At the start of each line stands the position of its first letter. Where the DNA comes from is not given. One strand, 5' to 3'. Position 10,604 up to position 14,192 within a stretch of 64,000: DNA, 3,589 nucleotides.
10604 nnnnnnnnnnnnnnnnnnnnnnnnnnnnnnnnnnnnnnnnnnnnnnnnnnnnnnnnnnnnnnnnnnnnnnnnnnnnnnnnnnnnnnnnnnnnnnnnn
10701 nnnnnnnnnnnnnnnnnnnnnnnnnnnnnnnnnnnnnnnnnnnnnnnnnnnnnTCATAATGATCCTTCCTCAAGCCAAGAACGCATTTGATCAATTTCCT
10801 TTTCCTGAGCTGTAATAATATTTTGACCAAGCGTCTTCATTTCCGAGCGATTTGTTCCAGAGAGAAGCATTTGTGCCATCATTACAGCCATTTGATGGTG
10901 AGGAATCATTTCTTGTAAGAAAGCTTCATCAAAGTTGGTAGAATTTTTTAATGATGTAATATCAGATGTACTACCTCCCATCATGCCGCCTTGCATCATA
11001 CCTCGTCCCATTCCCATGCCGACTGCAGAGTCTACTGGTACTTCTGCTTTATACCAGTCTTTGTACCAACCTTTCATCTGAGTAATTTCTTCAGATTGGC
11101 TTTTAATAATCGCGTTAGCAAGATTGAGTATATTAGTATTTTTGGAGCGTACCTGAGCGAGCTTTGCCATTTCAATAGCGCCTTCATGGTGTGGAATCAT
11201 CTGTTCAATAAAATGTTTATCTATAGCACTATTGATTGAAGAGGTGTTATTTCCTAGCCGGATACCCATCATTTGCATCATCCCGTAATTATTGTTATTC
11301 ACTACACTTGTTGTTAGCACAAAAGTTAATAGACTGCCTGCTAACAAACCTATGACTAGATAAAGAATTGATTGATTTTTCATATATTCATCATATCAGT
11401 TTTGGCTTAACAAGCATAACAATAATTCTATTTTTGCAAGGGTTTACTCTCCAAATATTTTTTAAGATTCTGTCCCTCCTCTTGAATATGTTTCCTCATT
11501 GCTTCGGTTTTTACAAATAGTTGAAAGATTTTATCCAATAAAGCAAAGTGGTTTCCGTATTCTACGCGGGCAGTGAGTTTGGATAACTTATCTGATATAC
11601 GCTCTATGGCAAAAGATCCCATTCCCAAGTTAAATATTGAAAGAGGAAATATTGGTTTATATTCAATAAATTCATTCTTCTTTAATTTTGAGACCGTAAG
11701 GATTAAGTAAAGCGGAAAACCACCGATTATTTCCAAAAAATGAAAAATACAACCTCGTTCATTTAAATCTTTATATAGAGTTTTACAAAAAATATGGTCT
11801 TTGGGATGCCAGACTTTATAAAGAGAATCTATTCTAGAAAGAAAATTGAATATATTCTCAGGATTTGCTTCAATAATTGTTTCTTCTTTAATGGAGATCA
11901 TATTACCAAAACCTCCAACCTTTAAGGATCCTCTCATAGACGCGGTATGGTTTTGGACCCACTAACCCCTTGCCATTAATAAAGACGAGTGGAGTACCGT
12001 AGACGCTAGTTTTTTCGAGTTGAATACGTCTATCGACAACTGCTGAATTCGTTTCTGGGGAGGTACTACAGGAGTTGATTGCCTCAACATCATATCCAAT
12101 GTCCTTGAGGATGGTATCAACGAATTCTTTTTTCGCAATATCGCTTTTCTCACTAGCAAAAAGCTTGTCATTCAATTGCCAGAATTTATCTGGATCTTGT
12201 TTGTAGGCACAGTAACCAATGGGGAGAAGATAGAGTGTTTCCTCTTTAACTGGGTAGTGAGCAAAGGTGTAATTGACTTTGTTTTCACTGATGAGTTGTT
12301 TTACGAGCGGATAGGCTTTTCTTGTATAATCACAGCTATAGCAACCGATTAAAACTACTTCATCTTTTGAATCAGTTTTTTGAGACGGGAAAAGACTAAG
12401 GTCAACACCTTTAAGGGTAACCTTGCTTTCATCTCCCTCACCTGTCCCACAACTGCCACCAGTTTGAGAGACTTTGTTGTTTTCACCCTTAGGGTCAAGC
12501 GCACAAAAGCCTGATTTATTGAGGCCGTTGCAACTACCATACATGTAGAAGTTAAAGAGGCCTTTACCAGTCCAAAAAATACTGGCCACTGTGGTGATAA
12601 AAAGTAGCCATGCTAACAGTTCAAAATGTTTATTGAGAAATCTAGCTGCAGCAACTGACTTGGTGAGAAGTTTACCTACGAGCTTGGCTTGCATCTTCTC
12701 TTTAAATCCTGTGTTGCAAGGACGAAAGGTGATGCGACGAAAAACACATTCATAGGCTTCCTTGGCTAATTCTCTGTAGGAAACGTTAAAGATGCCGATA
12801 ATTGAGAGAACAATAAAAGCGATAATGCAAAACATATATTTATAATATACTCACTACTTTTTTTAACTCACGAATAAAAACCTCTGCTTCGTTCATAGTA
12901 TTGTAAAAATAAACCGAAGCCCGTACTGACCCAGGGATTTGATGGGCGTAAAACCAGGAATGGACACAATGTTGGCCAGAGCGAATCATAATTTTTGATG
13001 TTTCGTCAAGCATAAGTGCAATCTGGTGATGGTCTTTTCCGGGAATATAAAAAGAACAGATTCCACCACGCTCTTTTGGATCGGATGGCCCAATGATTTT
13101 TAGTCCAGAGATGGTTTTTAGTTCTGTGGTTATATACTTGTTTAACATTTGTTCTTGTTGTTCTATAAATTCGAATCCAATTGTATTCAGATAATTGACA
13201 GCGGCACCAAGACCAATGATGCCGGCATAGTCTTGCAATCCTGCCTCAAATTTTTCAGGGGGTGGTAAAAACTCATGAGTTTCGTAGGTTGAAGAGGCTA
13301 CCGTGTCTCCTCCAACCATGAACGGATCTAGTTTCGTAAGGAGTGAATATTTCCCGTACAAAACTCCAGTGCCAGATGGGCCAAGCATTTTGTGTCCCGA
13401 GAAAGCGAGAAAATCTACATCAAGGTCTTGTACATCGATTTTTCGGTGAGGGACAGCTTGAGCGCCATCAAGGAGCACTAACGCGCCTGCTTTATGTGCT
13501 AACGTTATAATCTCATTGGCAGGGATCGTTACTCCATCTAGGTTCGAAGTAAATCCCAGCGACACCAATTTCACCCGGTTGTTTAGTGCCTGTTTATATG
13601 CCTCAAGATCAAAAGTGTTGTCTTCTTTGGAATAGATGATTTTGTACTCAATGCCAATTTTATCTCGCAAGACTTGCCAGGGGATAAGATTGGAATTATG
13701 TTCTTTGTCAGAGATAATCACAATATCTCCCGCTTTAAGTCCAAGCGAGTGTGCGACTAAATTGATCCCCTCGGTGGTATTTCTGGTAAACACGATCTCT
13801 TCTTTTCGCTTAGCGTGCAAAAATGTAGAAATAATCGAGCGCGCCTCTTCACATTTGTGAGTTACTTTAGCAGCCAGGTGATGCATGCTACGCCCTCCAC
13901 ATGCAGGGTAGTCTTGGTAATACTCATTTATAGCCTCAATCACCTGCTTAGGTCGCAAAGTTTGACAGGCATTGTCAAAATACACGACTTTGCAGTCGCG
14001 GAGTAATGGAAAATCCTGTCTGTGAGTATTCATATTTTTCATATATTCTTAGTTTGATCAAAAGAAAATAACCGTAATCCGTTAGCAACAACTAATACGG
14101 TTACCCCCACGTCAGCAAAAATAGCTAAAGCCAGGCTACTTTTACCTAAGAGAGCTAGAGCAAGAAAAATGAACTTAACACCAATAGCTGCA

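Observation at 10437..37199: A 27-kb minus-strand island packed with Cu/Ag-type metal homeostasis and thiol-redox genes, including unusual architectures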

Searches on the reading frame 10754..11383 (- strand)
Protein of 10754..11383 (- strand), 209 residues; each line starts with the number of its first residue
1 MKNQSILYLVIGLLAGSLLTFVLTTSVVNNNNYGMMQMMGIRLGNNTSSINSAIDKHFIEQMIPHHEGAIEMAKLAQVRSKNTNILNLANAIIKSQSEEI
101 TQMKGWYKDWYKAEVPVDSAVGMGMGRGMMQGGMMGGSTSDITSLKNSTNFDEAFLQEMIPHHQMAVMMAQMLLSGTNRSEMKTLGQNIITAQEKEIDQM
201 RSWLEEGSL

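Call 4: search_protein_families(library=pfam, proteins=[window:10754-11383:-], max_evalue=0.01)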
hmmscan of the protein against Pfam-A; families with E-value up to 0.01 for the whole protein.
window:10754-11383:- (209 aa): 2 families
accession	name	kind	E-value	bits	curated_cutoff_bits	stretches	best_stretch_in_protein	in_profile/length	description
PF03713.19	DUF305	-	5e-44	150.5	27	1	55-204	1-151/151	Domain of unknown function (DUF305)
PF13628.12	DUF4142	-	2e-08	35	27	1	55-189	3-124/138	Domain of unknown function (DUF4142)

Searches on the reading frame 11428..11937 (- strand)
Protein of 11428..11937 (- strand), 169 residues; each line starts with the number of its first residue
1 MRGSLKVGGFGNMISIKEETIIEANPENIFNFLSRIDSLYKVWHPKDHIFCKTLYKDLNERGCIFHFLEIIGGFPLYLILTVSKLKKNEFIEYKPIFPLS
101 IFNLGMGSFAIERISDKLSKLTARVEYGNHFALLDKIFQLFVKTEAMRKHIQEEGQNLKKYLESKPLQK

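Call 4: search_protein_families(library=pfam, proteins=[window:11428-11937:-], max_evalue=0.01)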
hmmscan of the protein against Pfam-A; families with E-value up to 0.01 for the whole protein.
window:11428-11937:- (169 aa): 0 families

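Call 35: search_protein_families(library=pfam, proteins=[window:11428-11937:-], max_evalue=0.01)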
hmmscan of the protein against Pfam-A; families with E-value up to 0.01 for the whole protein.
window:11428-11937:- (169 aa): 0 families

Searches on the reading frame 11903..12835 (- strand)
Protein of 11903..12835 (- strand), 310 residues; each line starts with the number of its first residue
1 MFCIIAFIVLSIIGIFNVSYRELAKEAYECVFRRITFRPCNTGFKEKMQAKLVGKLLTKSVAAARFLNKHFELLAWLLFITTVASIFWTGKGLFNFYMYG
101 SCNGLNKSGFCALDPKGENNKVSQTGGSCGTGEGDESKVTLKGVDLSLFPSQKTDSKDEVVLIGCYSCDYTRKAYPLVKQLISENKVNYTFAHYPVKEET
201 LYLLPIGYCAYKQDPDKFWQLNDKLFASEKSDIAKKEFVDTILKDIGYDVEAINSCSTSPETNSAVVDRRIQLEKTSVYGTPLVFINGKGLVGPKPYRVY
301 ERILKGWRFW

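Call 4: search_protein_families(library=pfam, proteins=[window:11903-12835:-], max_evalue=0.01)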
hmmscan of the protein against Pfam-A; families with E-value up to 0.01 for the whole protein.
window:11903-12835:- (310 aa): 3 families
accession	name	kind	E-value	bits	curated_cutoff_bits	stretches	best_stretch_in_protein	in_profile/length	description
PF13462.12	Thioredoxin_4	-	3.5e-10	40.7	23.2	1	165-305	25-164/165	Thioredoxin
PF01323.26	DSBA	-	7e-09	36.2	25.6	1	182-302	68-188/191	DSBA-like thioredoxin domain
PF18400.7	Thioredoxin_12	-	0.009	16.4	26.1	0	144-199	133-187/190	Thioredoxin-like domain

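Call 45: search_protein_families(library=ncbifam, proteins=[window:11903-12835:-], max_evalue=0.001)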
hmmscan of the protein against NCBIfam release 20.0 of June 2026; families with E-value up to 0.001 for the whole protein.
window:11903-12835:- (310 aa): 1 family
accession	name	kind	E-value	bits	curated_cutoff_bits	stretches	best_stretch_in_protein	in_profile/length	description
NF041057.1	Rcas_1661_fam_Se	equivalog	2.3e-12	47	190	1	177-304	115-244/247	Rcas_1661 family thioredoxin-like (seleno)lipoprotein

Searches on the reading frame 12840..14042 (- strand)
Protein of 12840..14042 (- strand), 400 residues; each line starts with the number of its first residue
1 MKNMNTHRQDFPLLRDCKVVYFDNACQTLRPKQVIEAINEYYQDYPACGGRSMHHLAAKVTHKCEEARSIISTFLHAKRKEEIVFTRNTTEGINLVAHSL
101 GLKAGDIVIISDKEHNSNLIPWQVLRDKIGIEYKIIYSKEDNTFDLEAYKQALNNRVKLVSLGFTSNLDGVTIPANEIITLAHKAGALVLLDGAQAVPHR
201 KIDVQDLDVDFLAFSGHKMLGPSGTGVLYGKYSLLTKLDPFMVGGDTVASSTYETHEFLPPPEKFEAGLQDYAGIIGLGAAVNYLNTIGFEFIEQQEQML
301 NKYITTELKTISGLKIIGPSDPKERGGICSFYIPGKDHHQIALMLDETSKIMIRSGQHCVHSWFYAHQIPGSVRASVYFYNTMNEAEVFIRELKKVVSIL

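Call 4: search_protein_families(library=pfam, proteins=[window:12840-14042:-], max_evalue=0.01)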
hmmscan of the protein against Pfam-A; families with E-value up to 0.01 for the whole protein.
window:12840-14042:- (400 aa): 4 families
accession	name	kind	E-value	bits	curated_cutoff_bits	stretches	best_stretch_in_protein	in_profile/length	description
PF00266.25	Aminotran_5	-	1.2e-119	400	21.5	1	20-388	1-370/371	Aminotransferase class-V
PF00155.27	Aminotran_1_2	-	3.1e-06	27.1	19.7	1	64-194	44-187/361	Aminotransferase class I and II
PF01053.26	Cys_Met_Meta_PP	-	0.0024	16.9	27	1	102-221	88-201/381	Cys/Met metabolism PLP-dependent enzyme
PF01212.27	Beta_elim_lyase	-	0.0032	17.3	27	1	79-233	46-214/288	Beta-eliminating lyase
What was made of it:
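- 12840..14042 (-): SufS/CsdA-like class-V cysteine desulfurase. Pfam Aminotran_5, E 1e-119 (call 4).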

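Call 45: search_protein_families(library=ncbifam, proteins=[window:12840-14042:-], max_evalue=0.001)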
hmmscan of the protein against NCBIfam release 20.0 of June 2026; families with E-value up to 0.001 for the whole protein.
window:12840-14042:- (400 aa): 25 families
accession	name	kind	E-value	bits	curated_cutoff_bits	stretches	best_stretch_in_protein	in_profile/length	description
TIGR01979.1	sufS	subfamily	1e-130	436.3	475.1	1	7-399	3-401/403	SufS family cysteine desulfurase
NF041166.1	f2_encap_cargo1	exception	1.7e-117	394.1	800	1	3-395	226-622/623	family 2A encapsulin nanocompartment cargo protein cysteine desulfurase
NF006791.0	PRK09295.1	equivalog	2.9e-98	329.6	661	1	5-398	6-403/406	cysteine desulfurase SufS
TIGR03392.1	FeS_syn_CsdA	equivalog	2.7e-89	300.1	493.6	1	3-399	2-395/398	cysteine desulfurase CsdA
NF008126.0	PRK10874.1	equivalog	1.4e-88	297.8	607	1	3-400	5-399/401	cysteine desulfurase CsdA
TIGR01977.1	am_tr_V_EF2568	hypoth_equivalog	1e-81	274.9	377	1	20-396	1-376/376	cysteine desulfurase family protein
TIGR01976.1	am_tr_V_VC1184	hypoth_equivalog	1.3e-58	199.2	352.35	1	5-391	4-399/401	cysteine desulfurase-like protein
NF040779.1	Sec_lyase_SclA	exception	9.2e-58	195.9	525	1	25-397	7-377/378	selenocysteine lyase SclA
TIGR03402.1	FeS_nifS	equivalog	1e-41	143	530.75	1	20-398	1-371/379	cysteine desulfurase NifS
TIGR03235.1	DNA_S_dndA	equivalog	3e-28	99.1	480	1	21-360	1-325/353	cysteine desulfurase DndA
TIGR03403.1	nifS_epsilon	equivalog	2.3e-26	92.5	587.7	1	20-249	1-231/382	NifS family cysteine desulfurase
NF010611.0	PRK14012.1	equivalog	3.4e-26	92.1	548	1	20-246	7-236/406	IscS subfamily cysteine desulfurase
TIGR02006.1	IscS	equivalog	6.5e-25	88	643.2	1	20-246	5-232/402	IscS subfamily cysteine desulfurase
NF051467.1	peri_mod_PvdN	equivalog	3.3e-21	75.4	650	1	8-352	44-389/425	pyoverdine-tailoring periplasmic protein PvdN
NF002806.0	PRK02948.1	subfamily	3.6e-16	59.1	304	1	20-229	2-211/381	IscS subfamily cysteine desulfurase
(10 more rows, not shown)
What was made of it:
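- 12840..14042 (-): TIGR01979 scores 436 bits, just under its 475 cut-off (call 45).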
